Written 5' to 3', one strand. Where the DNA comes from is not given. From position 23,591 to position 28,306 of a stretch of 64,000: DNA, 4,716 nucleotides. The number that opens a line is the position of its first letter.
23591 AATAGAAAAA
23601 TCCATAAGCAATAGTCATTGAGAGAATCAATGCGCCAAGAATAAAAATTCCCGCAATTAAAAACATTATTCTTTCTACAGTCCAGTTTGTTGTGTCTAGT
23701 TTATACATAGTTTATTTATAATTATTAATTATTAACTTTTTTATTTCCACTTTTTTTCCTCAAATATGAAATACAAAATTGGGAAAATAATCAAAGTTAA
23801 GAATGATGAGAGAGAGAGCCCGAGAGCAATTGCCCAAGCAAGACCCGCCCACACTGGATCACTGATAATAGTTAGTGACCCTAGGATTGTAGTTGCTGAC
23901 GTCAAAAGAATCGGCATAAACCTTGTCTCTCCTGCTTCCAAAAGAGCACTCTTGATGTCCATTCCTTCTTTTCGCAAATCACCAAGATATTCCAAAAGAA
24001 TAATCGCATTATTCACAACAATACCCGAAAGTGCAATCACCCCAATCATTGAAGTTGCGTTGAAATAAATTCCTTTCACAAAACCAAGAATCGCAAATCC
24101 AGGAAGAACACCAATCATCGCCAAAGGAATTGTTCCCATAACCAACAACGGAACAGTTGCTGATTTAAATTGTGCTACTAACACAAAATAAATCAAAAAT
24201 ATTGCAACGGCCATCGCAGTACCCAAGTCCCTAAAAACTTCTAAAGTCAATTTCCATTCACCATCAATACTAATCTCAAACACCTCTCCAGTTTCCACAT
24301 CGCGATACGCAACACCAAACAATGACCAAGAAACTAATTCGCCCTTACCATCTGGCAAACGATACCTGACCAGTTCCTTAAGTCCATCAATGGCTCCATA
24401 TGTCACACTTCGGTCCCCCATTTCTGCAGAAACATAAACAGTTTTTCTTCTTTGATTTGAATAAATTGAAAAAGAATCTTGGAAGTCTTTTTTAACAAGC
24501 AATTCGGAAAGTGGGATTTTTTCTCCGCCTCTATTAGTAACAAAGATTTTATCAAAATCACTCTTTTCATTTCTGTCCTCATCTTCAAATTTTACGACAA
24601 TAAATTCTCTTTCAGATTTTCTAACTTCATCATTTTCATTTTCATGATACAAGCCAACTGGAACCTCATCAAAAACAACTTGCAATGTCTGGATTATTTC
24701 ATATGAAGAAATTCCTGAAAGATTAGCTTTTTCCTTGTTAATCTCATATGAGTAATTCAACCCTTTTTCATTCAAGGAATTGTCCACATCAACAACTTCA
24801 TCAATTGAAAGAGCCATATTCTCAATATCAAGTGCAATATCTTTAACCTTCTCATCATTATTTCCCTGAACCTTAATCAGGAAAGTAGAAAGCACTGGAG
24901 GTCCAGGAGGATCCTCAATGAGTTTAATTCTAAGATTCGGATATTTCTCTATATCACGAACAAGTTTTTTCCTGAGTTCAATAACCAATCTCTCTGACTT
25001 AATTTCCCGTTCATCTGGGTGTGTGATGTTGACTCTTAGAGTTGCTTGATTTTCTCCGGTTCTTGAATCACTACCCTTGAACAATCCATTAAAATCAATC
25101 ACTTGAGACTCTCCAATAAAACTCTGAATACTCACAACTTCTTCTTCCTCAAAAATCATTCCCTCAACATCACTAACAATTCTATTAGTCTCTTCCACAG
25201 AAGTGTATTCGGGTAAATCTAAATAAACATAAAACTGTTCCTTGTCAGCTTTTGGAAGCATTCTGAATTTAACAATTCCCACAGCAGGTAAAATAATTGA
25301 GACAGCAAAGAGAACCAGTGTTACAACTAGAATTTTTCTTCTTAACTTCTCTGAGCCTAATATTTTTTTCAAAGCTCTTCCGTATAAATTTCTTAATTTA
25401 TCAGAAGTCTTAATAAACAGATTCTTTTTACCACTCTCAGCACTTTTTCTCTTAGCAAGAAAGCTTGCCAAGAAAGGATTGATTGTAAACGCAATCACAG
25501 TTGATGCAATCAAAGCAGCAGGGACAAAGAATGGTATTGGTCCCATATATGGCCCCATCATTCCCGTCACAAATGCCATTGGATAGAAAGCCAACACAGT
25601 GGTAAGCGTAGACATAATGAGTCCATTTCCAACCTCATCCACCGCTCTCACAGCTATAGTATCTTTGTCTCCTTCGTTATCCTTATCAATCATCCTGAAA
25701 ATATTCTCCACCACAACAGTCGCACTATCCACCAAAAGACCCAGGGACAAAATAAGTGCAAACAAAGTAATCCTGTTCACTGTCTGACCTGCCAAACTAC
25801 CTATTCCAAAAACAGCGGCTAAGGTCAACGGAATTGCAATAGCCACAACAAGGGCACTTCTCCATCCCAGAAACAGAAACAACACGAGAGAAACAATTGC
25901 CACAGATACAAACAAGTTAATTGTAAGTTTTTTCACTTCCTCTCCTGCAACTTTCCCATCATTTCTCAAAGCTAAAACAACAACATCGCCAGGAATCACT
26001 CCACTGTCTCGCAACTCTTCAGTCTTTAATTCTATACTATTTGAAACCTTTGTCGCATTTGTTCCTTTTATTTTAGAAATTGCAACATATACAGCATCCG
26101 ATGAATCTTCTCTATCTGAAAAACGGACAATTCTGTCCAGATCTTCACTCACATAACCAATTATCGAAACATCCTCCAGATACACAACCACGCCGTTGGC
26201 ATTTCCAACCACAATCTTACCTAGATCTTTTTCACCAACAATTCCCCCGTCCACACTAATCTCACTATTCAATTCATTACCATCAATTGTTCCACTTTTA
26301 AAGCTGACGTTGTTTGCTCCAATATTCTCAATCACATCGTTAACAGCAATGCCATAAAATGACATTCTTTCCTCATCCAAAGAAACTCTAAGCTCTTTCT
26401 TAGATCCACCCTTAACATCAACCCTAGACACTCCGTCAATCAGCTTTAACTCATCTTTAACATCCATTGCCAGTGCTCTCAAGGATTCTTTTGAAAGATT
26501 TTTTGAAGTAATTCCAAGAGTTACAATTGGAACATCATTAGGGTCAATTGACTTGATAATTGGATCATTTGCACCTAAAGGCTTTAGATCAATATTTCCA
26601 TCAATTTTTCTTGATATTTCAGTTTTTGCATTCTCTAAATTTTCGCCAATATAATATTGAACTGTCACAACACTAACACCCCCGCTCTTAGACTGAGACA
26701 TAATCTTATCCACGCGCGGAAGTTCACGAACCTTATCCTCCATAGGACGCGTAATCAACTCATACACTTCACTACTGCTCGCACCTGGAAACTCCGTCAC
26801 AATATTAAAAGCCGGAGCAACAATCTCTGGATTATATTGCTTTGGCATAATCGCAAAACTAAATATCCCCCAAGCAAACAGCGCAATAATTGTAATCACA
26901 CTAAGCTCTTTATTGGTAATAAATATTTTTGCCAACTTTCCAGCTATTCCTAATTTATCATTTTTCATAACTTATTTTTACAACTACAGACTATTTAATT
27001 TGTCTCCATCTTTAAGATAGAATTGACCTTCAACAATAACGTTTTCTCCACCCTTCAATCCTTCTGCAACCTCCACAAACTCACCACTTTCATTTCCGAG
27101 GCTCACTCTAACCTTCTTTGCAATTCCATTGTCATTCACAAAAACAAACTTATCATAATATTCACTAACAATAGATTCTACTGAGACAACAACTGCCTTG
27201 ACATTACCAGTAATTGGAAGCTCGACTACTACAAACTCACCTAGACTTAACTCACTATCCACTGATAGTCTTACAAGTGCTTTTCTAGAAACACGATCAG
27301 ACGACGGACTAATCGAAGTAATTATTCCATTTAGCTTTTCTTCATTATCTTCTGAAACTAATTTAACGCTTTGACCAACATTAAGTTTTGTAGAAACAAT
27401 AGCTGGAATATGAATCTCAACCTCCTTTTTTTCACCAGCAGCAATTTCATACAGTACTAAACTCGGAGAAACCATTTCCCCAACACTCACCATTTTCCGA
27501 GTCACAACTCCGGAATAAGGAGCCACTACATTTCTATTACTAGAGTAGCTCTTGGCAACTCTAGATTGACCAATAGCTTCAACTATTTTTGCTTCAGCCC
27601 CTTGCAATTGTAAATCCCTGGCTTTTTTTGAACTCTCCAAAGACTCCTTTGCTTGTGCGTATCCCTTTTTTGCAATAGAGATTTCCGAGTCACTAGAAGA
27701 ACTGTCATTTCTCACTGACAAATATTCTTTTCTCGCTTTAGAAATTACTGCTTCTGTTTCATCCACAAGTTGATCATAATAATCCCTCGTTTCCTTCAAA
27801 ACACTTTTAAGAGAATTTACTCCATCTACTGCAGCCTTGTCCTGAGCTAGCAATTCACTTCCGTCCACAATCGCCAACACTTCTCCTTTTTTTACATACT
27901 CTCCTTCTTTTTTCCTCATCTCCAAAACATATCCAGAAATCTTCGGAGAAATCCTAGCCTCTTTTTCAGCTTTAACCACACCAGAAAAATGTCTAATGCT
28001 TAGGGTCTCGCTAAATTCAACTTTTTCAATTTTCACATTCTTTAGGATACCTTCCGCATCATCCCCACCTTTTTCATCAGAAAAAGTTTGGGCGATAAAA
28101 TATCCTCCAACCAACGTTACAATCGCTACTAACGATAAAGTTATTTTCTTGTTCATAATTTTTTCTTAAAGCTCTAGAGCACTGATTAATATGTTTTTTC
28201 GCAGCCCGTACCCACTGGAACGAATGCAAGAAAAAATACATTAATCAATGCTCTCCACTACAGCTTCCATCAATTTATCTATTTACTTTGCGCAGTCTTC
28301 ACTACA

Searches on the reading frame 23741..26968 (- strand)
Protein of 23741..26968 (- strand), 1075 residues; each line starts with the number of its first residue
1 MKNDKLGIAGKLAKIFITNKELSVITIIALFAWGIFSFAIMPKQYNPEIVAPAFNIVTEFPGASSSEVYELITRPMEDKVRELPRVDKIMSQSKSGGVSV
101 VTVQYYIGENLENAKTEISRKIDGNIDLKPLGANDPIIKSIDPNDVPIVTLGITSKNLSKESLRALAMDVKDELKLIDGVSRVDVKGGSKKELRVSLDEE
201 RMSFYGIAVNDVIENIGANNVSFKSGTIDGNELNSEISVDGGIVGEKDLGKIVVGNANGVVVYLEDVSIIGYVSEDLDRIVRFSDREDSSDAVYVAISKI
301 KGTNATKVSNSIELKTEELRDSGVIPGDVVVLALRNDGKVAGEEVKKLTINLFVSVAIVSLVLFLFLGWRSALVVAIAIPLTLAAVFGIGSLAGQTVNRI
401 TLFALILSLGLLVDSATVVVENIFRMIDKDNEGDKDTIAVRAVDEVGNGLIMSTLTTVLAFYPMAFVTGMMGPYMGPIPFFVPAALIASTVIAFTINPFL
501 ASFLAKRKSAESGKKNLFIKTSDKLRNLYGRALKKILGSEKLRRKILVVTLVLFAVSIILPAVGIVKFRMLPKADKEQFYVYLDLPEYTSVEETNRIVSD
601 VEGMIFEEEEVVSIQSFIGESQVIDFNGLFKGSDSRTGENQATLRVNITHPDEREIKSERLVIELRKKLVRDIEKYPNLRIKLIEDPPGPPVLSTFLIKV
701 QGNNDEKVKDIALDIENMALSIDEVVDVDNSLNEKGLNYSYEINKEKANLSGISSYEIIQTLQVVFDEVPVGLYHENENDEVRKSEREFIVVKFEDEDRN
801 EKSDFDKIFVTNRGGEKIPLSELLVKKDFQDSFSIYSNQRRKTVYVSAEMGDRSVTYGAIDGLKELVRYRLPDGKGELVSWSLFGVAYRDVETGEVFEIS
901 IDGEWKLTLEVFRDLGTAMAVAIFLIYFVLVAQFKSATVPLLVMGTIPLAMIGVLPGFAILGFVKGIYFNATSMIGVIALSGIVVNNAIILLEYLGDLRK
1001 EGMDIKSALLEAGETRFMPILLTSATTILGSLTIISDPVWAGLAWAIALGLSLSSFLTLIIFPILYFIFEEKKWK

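Call 8: search_protein_families(library=pfam, proteins=[window:23741-26968:-], max_evalue=0.001)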
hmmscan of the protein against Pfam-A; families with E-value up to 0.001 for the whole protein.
window:23741-26968:- (1075 aa): 3 families
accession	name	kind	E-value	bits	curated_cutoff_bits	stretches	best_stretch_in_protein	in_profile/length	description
PF00873.25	ACR_tran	-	4.4e-158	528.3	28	1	13-1069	2-1020/1021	AcrB/AcrD/AcrF family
PF03176.21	MMPL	-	1.7e-06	27.6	20.5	1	913-1066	143-299/333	MMPL family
PF02355.23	SecD_SecF_C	-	6.6e-05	22.8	20.5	1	339-469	24-154/189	Protein export membrane protein SecD/SecF, C-terminal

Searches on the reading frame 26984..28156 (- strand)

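Call 8: search_protein_families(library=pfam, proteins=[window:26984-28156:-], max_evalue=0.001)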
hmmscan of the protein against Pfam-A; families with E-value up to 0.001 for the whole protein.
window:26984-28156:- (390 aa): 3 families
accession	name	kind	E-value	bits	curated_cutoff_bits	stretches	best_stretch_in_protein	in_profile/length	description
PF16576.10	HlyD_D23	-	7.4e-19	68.3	30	1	64-300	17-202/214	Barrel-sandwich domain of CusB or HlyD membrane-fusion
PF13437.12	HlyD_3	-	2.5e-17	64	22.2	1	210-302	2-96/106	HlyD family secretion protein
PF13533.13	Biotin_lipoyl_2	-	0.00011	22.3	29.8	1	68-98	2-32/32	Biotin-lipoyl like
